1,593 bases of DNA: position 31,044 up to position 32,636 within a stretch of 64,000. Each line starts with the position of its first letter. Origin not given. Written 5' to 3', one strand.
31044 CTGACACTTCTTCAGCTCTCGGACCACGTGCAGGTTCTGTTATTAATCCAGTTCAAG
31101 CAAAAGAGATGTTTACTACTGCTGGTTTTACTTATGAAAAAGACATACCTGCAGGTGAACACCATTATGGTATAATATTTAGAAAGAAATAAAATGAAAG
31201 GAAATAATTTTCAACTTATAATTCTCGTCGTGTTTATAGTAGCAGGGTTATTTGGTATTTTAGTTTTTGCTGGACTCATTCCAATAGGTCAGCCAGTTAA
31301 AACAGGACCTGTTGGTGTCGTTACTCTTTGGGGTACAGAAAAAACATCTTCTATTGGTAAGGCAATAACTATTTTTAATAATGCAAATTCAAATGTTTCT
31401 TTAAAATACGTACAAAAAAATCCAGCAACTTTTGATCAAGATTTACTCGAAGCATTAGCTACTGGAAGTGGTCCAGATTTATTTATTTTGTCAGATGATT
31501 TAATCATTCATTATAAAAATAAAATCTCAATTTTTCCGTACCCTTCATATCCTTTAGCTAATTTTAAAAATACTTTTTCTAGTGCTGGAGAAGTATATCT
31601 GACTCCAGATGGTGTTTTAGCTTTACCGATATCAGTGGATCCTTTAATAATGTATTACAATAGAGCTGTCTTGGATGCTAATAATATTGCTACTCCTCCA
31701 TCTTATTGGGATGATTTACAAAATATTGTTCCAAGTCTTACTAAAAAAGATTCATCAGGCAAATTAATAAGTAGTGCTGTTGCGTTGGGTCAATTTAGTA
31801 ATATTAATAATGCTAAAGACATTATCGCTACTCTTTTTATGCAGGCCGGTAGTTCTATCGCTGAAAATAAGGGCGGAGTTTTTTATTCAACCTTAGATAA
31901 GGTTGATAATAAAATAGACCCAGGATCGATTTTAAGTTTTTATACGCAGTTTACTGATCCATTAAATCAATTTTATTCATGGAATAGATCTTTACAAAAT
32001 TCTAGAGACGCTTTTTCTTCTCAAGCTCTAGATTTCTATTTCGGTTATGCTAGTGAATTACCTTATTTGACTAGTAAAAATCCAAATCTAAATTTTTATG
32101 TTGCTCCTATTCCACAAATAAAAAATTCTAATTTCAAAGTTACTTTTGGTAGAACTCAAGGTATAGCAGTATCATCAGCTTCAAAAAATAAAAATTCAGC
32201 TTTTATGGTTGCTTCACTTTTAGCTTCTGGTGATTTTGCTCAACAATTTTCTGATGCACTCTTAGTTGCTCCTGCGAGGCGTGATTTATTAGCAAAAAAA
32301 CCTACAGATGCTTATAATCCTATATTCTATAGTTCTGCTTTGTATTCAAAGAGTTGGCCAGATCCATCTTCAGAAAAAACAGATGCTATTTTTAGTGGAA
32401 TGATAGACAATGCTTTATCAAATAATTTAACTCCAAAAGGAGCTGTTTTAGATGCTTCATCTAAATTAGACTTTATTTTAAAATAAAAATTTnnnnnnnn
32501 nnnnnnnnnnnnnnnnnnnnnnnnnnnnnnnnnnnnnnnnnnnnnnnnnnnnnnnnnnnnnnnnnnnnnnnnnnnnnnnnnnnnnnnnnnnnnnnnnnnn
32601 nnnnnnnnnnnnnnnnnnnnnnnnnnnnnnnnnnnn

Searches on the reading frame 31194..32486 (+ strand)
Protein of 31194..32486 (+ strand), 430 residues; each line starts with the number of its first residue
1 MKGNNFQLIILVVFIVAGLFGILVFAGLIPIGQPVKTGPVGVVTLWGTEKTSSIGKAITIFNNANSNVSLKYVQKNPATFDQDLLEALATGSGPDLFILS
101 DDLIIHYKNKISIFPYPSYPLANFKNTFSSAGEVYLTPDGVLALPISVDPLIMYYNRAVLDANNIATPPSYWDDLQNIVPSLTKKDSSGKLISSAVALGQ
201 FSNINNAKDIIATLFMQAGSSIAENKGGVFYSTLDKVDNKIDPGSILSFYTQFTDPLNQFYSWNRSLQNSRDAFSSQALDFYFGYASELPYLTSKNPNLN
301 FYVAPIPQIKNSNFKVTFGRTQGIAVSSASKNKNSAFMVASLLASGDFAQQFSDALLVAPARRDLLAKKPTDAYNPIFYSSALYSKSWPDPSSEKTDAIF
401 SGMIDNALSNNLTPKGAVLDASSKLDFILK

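Call 3: search_protein_families(library=pfam, proteins=[window:31194-32486:+], max_evalue=1)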
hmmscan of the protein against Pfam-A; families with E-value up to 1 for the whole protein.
window:31194-32486:+ (430 aa): 1 family
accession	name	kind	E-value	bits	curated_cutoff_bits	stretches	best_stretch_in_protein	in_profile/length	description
PF13416.11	SBP_bac_8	-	1.9e-14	54.6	27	1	56-369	1-269/279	Bacterial extracellular solute-binding protein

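Call 4: search_protein_families(library=ncbifam, proteins=[window:31194-32486:+], max_evalue=1)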
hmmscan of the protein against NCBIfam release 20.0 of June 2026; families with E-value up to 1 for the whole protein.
window:31194-32486:+ (430 aa): 2 families
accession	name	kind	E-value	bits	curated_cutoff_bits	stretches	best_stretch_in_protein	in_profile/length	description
NF007011.0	PRK09474.1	equivalog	2.6e-08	33.1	291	1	67-188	56-171/396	maltose/maltodextrin ABC transporter substrate-binding protein MalE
NF053763.1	ABCarbgalBndGanS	equivalog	3.3e-06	26.1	700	1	48-176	47-173/420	galactooligosaccharide ABC transporter substrate-binding protein GanS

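Call 23: find_related_loci(query=window:31194-32486:+, collection=genome_contigs, flank=10000)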
Query window:31194-32486:+ (430 aa) in genome_contigs; peptide patterns used: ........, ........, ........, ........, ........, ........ (x = any residue, [..] = any of these).
100 stretches matched a pattern; 3 encode a relative of the query (tblastn E <= 1e-3); 3 distinct loci.
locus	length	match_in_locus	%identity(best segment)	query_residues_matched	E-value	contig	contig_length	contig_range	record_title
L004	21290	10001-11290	72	1-430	0e+0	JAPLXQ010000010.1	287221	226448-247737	MAG: Candidatus Nomurabacteria bacterium isolate LacPavin_0818_WC45_MAG_33_35 LacPavin_0818_WC45_scaffold_96302, whole g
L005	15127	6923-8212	74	1-430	0e+0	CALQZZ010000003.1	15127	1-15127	MAG: Candidatus Nomurabacteria bacterium isolate RE-4nov15-362 genome assembly, contig: RE-4nov15-C5785, whole genome sh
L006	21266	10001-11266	58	1-423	1e-165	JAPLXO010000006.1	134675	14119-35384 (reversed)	MAG: Candidatus Nomurabacteria bacterium isolate LacPavin_0818_WC45_MAG_33_25 LacPavin_0818_WC45_scaffold_373508, whole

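Call 48: search_protein_families(library=pfam, proteins=[L004:15368-16387:-, L005:12552-13526:-, L006:15220-16371:-], max_evalue=1)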
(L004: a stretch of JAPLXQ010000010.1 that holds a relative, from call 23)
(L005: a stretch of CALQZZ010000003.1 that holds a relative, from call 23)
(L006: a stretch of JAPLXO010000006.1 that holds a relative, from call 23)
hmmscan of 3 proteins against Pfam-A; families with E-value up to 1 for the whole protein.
L004:15368-16387:- (339 aa): 2 families
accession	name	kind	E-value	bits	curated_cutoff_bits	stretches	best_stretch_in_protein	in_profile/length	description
PF01145.31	Band_7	-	0.0022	18.5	23.6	1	96-276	15-165/176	SPFH domain / Band 7 family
PF14110.11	DUF4282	-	0.29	12.2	27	1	47-86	5-43/86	Domain of unknown function (DUF4282)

L005:12552-13526:- (324 aa): 2 families
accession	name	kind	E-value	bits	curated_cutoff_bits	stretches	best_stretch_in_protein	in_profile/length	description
PF16554.10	OAM_dimer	-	0.0099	16.7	25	0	155-196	20-63/78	Dimerisation domain of d-ornithine 4,5-aminomutase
PF05219.18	DREV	-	0.11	12.1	26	1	179-269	40-130/265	DREV methyltransferase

L006:15220-16371:- (383 aa): 1 family
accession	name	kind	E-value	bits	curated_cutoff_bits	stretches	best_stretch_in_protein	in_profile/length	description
PF19039.6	ASK_PH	-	0.25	12.1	27.8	0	94-118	47-71/103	ASK kinase PH domain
